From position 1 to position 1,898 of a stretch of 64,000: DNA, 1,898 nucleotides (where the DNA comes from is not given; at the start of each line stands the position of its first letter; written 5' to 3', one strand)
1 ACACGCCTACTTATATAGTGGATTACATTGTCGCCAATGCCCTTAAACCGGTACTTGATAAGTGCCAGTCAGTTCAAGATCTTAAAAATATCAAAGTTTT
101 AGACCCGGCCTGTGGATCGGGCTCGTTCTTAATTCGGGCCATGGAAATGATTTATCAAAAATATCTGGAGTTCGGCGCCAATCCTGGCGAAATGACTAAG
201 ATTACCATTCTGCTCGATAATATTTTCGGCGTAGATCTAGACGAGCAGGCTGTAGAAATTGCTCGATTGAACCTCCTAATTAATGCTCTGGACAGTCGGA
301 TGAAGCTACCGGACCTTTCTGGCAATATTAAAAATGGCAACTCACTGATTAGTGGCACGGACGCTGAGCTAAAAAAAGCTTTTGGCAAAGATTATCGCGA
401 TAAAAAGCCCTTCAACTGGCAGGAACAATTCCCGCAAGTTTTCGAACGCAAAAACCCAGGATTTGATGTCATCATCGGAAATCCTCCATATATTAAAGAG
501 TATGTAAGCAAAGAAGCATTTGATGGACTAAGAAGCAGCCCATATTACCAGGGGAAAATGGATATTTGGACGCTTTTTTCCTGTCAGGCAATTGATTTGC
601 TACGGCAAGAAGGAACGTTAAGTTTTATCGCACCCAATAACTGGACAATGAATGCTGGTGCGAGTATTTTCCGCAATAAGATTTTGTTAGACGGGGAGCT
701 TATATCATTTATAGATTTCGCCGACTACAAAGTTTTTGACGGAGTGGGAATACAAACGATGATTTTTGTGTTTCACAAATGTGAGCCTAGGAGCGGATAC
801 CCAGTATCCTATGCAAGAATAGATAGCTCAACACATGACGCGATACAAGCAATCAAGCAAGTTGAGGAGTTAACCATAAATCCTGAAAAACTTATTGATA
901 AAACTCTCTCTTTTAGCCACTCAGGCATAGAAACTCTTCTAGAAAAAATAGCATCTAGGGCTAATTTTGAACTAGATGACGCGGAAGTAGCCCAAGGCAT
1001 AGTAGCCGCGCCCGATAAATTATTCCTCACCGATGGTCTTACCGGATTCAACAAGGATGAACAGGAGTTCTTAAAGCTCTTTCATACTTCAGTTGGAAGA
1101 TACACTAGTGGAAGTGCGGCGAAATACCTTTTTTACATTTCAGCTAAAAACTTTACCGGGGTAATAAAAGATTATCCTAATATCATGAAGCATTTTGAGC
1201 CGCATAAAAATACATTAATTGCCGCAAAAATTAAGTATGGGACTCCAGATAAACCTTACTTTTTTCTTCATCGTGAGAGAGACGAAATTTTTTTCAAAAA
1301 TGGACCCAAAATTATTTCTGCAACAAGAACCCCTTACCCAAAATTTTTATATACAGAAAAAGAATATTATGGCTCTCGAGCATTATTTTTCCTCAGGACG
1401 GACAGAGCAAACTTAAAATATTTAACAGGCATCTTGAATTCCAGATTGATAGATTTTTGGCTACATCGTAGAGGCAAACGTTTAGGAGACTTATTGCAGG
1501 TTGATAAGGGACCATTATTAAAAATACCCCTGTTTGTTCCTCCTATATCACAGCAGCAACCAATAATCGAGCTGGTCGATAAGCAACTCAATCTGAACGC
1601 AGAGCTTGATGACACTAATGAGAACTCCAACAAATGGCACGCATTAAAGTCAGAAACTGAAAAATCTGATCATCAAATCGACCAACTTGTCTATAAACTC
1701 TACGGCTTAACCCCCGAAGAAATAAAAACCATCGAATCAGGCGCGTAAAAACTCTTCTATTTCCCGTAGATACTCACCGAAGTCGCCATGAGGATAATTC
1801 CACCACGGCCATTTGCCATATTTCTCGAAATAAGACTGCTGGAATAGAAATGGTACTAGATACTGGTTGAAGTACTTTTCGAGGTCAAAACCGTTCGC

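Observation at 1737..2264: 175-aa protein carries a eukaryote-like E2 active-site motif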

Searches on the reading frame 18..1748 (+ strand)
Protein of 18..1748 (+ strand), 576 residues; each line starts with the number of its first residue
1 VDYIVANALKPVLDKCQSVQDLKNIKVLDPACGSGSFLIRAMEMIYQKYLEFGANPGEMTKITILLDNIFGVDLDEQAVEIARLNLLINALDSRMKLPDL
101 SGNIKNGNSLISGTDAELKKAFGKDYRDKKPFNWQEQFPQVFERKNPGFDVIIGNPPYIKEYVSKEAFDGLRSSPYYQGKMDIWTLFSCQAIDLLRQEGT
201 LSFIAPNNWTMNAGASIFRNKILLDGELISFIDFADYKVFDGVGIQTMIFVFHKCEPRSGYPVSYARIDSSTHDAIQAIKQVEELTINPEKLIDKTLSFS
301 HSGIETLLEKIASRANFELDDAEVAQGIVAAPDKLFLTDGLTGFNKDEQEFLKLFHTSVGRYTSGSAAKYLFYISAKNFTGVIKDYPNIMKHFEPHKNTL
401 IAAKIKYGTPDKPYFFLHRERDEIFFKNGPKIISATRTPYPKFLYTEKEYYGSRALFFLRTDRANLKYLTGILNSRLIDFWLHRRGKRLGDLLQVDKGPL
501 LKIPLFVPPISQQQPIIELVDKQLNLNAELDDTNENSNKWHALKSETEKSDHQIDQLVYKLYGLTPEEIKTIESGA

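Call 3: search_protein_families(library=pfam, proteins=[window:18-1748:+], max_evalue=1)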
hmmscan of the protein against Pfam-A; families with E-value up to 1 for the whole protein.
window:18-1748:+ (576 aa): 12 families
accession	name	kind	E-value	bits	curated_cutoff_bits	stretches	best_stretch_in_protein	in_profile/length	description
PF07669.17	Eco57I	-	2.3e-38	132.4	25.3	1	68-240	2-171/171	Eco57I restriction-modification methylase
PF02384.22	N6_Mtase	-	1.5e-18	67.6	20.4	1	20-258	43-236/311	N-6 DNA Methylase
PF20473.4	MmeI_Mtase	-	5.8e-16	58.9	27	1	20-231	16-224/259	MmeI, DNA-methyltransferase domain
PF01170.24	UPF0020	-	1.6e-07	31.7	22.3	1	26-86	31-96/197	RMKL-like, methyltransferase domain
PF12950.13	TaqI_C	-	3.2e-07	31.1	26.5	1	425-504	36-117/118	TaqI-like C-terminal specificity domain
PF13847.12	Methyltransf_31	-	0.00086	19.4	27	1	23-85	3-47/145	Methyltransferase domain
PF06325.19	PrmA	-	0.0023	17.9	22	1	67-98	185-216/296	Ribosomal protein L11 methyltransferase (PrmA)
PF11599.14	AviRa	-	0.12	12.3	25.7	0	14-86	40-97/232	RRNA methyltransferase AviRa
PF13489.12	Methyltransf_23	-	0.14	12.3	27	0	48-152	25-85/164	Methyltransferase domain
PF10364.14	NKWYS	-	0.15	12.4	25.1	0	520-562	85-129/139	Putative capsular polysaccharide synthesis protein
PF18618.6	HP0268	-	0.19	12.5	25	1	369-416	31-75/80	HP0268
PF13649.12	Methyltransf_25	-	0.27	12.4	27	0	50-85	2-40/97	Methyltransferase domain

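Call 4: search_protein_families(library=padloc, proteins=[window:18-1748:+], max_evalue=1)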
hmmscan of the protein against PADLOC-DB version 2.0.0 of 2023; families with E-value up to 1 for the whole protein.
window:18-1748:+ (576 aa): 93 families (the best 25 are shown)
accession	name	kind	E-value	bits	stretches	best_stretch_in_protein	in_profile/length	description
PDLC03612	REase_MTase_IIG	-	3.4e-51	172.6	3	125-575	781-1246/1247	Type IIG restriction enzyme-methyltransferase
PDLC03604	REase_MTase_IIG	-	1.5e-44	150.3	2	3-338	369-730/1011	Type IIG restriction enzyme-methyltransferase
PDLC03609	REase_MTase_IIG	-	6e-41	138.2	2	22-488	434-910/1066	Type IIG restriction enzyme-methyltransferase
PDLC03248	MTase_II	-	2e-31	107.3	1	142-505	79-472/521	Type II methyltransferase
PDLC03335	MTase_II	-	1.9e-30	104.1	2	2-353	90-395/607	Type II methyltransferase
PDLC03629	REase_MTase_IIG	-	1.9e-30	103.4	2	20-255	431-689/1182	Type IIG restriction enzyme-methyltransferase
PDLC02521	PglX|PglXI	-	3e-29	99.6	2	17-95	300-378/1174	PglX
PDLC03250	MTase_II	-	4.2e-28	96.5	2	63-573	257-769/775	Type II methyltransferase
PDLC03596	REase_MTase_IIG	-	2.1e-27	93.6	3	133-288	697-853/1148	Type IIG restriction enzyme-methyltransferase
PDLC03600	REase_MTase_IIG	-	5.7e-25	85.5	2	23-92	300-368/1205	Type IIG restriction enzyme-methyltransferase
PDLC03630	REase_MTase_IIG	-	7.2e-25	85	3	20-90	402-470/1100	Type IIG restriction enzyme-methyltransferase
PDLC02525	PglX|PglXI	-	1.1e-24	85.1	2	16-95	276-354/607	PglX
PDLC02643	DrmMI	-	1.2e-24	84.3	3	116-208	837-935/1347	DrmMI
PDLC02529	PglX|PglXI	-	3.8e-22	75.9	1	2-160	210-369/1189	PglX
PDLC03313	MTase_II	-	1.1e-19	68.4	2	145-503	141-513/563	Type II methyltransferase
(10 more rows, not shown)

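Call 5: search_protein_families(library=ncbifam, proteins=[window:18-1748:+], max_evalue=1)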
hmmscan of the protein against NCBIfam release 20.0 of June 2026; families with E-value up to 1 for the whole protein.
window:18-1748:+ (576 aa): 15 families
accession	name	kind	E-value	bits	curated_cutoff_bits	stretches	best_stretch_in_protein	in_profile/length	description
NF033452.1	BREX_1_MTaseX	exception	2.1e-32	112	500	3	17-93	306-382/1210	BREX-1 system adenine-specific DNA-methyltransferase PglX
NF033451.1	BREX_2_MTaseX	equivalog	6e-19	67.3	400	1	2-160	206-370/1185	BREX-2 system adenine-specific DNA-methyltransferase PglX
NF033455.1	BREX_6_MTaseX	exception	7.1e-19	66.9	900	2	17-90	322-400/1319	BREX-6 system adenine-specific DNA-methyltransferase PglX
TIGR02987.1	met_A_Alw26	exception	4.4e-13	48.8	353.5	2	15-160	23-124/523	Alw26I/Eco31I/Esp3I family type II restriction adenine-specific DNA-methyltransferase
NF033454.1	BREX_5_MTaseX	exception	2.7e-10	38.5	900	1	19-90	297-368/1404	BREX-5 system adenine-specific DNA-methyltransferase PglX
NF047738.1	antiphage_MADS2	equivalog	6.3e-08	31.4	720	1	24-252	332-564/654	methylation-associated defense system DNA methyltransferase MAD2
TIGR03534.1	RF_mod_PrmC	equivalog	8.6e-07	28.7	199.1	2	144-167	152-175/253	peptide chain release factor N(5)-glutamine methyltransferase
NF011529.0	PRK14968.1-3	equivalog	6.4e-05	22.5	162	1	43-107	32-98/198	putative methyltransferase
TIGR00497.1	hsdM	equivalog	0.0031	16.3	242.75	1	144-258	302-421/515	type I restriction-modification system subunit M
TIGR00536.1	hemK_fam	subfamily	0.0056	15.8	115.5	1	147-161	180-195/286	HemK family protein methyltransferase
NF047853.1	tRm6a37MtseTrmN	equivalog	0.009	15.8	350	1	142-209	108-172/244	tRNA(1)(Val) (adenine(37)-N(6))-methyltransferase TrmN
NF008748.0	PRK11783.1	equivalog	0.023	12.9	466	1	23-45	192-214/704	bifunctional 23S rRNA (guanine(2069)-N(7))-methyltransferase RlmK/23S rRNA (guanine(2445)-N(2))-methyltransferase RlmL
TIGR00406.1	prmA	equivalog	0.11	11.9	183.15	0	67-96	183-212/288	50S ribosomal protein L11 methyltransferase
TIGR01177.1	TIGR01177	hypoth_equivalog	0.15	11.4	316.55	1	24-41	183-200/330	TIGR01177 family methyltransferase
TIGR03533.1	L3_gln_methyl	equivalog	0.31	10.3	229.7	0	146-162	187-203/284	50S ribosomal protein L3 N(5)-glutamine methyltransferase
